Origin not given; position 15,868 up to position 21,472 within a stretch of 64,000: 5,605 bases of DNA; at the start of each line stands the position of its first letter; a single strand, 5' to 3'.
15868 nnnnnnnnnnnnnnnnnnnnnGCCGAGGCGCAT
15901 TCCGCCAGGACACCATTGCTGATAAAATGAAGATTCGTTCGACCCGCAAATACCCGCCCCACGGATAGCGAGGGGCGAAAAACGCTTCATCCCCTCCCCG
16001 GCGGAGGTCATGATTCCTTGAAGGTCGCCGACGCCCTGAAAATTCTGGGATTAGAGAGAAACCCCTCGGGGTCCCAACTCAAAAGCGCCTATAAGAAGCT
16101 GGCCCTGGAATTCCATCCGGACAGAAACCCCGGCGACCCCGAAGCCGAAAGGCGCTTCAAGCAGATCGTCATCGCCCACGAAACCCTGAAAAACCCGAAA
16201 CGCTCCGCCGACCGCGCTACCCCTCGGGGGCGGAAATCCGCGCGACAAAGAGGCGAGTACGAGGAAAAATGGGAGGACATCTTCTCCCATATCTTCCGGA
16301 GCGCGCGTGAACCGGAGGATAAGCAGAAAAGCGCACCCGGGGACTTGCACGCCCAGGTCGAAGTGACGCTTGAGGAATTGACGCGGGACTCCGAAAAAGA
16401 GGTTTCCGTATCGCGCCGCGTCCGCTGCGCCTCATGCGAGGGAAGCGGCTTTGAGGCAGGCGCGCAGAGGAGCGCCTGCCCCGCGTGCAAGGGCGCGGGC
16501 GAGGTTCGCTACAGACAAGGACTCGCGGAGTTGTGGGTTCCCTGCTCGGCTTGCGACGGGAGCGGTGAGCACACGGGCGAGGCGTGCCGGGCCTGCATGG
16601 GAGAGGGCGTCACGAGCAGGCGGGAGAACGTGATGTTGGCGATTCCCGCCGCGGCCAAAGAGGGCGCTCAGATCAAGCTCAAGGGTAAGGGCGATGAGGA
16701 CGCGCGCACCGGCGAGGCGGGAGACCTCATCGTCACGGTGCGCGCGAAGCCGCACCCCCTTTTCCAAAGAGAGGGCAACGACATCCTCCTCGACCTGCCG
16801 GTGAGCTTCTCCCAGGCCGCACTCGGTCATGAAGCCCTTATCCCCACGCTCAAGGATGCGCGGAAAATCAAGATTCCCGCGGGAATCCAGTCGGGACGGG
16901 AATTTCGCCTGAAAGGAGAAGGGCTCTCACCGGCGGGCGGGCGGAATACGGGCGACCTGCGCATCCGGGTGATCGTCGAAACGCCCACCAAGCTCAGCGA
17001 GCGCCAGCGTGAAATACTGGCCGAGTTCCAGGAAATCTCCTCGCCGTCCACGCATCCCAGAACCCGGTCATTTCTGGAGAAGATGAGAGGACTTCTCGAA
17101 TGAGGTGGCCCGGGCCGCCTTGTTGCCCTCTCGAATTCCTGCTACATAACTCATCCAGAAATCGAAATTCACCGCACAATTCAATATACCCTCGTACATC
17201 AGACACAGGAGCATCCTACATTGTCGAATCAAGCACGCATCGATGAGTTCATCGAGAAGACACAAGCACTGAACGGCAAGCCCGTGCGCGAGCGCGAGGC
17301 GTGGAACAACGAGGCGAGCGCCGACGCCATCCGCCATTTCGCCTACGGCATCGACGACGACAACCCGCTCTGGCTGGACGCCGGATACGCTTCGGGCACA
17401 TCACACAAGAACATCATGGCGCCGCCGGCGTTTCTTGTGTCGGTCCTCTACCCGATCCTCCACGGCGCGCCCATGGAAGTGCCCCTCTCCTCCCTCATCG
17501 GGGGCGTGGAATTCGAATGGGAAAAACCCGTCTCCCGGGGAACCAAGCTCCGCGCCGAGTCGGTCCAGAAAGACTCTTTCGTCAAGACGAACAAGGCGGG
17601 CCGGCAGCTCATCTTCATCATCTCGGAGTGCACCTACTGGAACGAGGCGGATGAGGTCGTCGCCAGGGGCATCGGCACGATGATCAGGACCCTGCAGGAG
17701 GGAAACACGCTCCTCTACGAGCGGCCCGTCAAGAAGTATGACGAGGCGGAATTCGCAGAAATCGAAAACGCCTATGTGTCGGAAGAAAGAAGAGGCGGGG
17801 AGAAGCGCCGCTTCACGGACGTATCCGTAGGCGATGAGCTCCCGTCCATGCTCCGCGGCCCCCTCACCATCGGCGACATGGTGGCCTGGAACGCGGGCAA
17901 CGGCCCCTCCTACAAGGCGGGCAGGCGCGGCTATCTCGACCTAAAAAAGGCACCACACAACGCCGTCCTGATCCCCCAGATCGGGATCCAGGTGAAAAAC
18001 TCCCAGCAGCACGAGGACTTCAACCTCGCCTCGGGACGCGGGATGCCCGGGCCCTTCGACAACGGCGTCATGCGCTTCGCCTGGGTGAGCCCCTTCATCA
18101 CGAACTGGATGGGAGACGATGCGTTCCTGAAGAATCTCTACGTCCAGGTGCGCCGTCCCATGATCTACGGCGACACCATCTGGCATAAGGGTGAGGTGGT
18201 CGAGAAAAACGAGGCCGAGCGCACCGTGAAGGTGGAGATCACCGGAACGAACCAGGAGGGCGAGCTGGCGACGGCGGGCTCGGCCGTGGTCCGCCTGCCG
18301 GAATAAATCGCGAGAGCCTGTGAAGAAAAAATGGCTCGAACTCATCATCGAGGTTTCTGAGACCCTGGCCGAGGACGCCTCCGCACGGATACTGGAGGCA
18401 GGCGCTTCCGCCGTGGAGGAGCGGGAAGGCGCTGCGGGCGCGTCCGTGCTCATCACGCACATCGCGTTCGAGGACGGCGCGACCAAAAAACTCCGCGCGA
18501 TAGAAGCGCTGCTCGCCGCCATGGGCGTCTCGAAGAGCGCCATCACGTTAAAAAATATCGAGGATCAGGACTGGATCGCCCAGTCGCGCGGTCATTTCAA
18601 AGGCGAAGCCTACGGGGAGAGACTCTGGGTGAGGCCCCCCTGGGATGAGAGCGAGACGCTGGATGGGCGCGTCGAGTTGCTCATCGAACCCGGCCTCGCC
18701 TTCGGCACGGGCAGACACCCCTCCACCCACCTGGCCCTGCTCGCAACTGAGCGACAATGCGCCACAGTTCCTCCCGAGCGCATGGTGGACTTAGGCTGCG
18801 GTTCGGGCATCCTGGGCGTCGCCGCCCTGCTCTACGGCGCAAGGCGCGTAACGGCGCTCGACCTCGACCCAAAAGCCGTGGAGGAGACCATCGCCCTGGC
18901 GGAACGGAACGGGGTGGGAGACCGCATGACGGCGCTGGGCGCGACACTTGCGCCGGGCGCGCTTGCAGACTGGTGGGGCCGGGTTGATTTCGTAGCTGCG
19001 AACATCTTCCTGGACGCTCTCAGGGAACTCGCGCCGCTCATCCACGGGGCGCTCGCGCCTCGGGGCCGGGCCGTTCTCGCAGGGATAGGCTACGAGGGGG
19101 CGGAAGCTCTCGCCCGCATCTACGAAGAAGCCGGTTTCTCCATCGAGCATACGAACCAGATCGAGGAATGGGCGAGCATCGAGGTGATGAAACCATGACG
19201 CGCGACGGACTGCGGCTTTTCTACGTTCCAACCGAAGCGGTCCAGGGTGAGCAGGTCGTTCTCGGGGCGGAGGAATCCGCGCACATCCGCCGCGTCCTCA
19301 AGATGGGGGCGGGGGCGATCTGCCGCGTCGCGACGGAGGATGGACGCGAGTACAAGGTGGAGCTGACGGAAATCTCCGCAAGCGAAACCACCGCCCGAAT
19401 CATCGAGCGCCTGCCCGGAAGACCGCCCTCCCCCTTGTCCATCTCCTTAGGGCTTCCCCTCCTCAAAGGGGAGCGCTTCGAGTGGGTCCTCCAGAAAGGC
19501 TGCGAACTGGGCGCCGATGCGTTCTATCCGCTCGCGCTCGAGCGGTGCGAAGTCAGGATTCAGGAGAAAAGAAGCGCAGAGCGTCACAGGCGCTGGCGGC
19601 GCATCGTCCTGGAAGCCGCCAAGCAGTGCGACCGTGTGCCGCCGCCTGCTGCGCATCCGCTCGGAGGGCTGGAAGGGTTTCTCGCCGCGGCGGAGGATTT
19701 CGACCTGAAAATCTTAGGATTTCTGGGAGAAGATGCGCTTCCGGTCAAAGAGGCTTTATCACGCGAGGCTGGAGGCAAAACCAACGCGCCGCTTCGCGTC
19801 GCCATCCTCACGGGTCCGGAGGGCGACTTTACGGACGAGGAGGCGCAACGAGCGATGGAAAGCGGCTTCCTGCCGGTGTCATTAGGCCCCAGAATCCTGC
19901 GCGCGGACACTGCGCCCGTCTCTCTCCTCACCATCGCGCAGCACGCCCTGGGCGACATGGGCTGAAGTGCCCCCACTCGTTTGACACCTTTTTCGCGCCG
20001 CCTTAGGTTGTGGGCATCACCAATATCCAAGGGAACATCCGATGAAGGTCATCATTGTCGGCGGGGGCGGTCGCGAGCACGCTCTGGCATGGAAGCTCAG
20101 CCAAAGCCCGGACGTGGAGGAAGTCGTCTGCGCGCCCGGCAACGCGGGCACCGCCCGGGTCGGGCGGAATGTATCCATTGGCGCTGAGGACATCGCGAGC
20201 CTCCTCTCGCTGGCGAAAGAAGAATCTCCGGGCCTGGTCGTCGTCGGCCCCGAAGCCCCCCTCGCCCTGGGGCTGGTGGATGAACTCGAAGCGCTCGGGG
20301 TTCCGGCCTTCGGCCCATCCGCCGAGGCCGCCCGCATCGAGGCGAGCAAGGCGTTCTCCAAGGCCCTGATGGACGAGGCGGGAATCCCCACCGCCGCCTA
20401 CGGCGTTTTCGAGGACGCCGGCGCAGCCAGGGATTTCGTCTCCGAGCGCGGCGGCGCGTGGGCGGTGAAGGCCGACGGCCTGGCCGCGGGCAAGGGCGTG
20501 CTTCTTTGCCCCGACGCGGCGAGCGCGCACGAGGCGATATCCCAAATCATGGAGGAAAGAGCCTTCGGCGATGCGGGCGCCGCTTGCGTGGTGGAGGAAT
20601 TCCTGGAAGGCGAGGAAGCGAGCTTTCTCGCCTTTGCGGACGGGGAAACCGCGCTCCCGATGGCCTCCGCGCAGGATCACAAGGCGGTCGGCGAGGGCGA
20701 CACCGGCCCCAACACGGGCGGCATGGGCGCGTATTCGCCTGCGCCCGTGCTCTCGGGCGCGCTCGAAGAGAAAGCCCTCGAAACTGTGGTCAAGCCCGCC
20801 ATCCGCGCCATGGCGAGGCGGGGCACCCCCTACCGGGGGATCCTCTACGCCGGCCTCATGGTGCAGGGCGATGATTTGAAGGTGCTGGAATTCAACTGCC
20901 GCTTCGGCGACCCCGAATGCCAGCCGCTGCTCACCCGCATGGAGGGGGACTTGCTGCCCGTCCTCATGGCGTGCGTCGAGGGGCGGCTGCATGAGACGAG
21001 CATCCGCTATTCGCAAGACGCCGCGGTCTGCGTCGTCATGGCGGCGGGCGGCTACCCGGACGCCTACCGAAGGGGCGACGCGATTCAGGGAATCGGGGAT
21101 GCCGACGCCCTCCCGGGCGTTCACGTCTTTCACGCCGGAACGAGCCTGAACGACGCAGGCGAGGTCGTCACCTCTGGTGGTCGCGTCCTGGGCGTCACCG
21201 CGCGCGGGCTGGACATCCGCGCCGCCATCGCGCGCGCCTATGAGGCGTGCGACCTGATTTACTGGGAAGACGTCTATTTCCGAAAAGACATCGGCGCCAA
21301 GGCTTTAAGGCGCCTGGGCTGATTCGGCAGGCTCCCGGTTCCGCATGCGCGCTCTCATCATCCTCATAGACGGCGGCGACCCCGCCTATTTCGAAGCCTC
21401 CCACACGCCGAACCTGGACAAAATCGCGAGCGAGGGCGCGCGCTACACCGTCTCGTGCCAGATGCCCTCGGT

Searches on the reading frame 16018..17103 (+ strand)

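Call 26: search_protein_families(library=pfam, proteins=[window:16018-17103:+], max_evalue=0.0001)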
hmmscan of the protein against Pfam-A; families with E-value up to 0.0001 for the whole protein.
window:16018-17103:+ (361 aa): 4 families
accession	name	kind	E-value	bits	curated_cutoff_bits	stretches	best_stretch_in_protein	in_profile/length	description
PF01556.23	DnaJ_C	-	9.1e-42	143.1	26.6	1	111-323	2-152/152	DnaJ C terminal domain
PF00226.36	DnaJ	-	1.5e-17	63.9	27.8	1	8-62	4-58/63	DnaJ domain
PF00684.25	DnaJ_CXXCXGXG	-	6.4e-10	39.6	32.7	1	137-197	1-65/65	DnaJ central domain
PF15777.11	Anti-TRAP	-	1.7e-05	25.2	32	0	167-199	4-42/59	Tryptophan RNA-binding attenuator protein inhibitory protein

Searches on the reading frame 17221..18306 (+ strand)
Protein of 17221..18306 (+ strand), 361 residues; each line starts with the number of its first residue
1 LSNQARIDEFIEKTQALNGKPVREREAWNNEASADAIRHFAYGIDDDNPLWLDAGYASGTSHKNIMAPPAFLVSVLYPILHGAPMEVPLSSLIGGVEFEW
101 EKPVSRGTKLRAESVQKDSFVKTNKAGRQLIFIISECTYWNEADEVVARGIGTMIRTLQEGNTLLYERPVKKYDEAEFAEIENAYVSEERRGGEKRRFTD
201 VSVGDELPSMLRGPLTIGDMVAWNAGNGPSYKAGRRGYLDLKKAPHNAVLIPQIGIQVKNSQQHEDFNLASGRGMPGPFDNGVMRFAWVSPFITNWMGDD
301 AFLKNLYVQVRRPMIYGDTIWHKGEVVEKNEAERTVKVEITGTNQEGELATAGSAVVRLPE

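Call 26: search_protein_families(library=pfam, proteins=[window:17221-18306:+], max_evalue=0.0001)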
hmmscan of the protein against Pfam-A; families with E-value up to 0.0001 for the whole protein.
window:17221-18306:+ (361 aa): 2 families
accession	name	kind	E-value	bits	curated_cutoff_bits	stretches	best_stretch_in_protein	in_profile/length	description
PF13452.11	FAS1_DH_region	-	3.7e-12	46.9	22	1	26-148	8-130/132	FAS1-like, dehydratase domain region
PF01575.25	MaoC_dehydratas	-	6e-06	26.3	27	0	264-342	37-117/123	MaoC like domain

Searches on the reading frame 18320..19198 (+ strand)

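Call 26: search_protein_families(library=pfam, proteins=[window:18320-19198:+], max_evalue=0.0001)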
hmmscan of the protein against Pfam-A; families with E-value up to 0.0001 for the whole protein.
window:18320-19198:+ (292 aa): 3 families
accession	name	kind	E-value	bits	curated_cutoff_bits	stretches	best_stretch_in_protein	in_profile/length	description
PF06325.19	PrmA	-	1.9e-52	179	22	1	4-291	1-295/296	Ribosomal protein L11 methyltransferase (PrmA)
PF13649.12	Methyltransf_25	-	2e-05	25.6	27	1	156-227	2-70/97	Methyltransferase domain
PF05175.20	MTS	-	5.1e-05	23.4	23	0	153-200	33-81/170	Methyltransferase small domain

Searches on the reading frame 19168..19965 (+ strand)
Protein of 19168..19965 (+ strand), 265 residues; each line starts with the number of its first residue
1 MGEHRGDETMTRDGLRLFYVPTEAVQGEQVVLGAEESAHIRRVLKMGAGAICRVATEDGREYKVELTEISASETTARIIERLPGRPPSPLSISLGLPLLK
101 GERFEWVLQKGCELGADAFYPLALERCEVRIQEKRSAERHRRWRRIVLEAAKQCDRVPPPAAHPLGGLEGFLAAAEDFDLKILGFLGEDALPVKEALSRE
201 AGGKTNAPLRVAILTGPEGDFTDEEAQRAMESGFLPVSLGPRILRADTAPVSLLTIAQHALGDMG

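Call 26: search_protein_families(library=pfam, proteins=[window:19168-19965:+], max_evalue=0.0001)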
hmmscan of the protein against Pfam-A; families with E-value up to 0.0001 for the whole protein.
window:19168-19965:+ (265 aa): 2 families
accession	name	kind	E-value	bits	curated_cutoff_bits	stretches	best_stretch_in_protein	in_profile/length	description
PF04452.19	Methyltrans_RNA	-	1.4e-40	139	23.9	1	87-258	2-165/165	RNA methyltransferase domain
PF20260.4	PUA_4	-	2.1e-06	28.2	23.9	1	34-78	3-47/48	RNA methyltransferase PUA domain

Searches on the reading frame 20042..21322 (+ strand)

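Call 26: search_protein_families(library=pfam, proteins=[window:20042-21322:+], max_evalue=0.0001)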
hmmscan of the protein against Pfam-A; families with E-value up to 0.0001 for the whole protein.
window:20042-21322:+ (426 aa): 3 families
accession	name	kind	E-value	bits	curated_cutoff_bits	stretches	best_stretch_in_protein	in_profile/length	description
PF01071.24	GARS_A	-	1.4e-74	250.6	27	1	101-293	1-194/194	Phosphoribosylglycinamide synthetase, ATP-grasp (A) domain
PF02844.21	GARS_N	-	6.9e-38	129.9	29.5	1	1-100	1-100/100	Phosphoribosylglycinamide synthetase, N domain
PF02843.22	GARS_C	-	1.2e-31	109.3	34.8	1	328-420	1-92/92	Phosphoribosylglycinamide synthetase, C domain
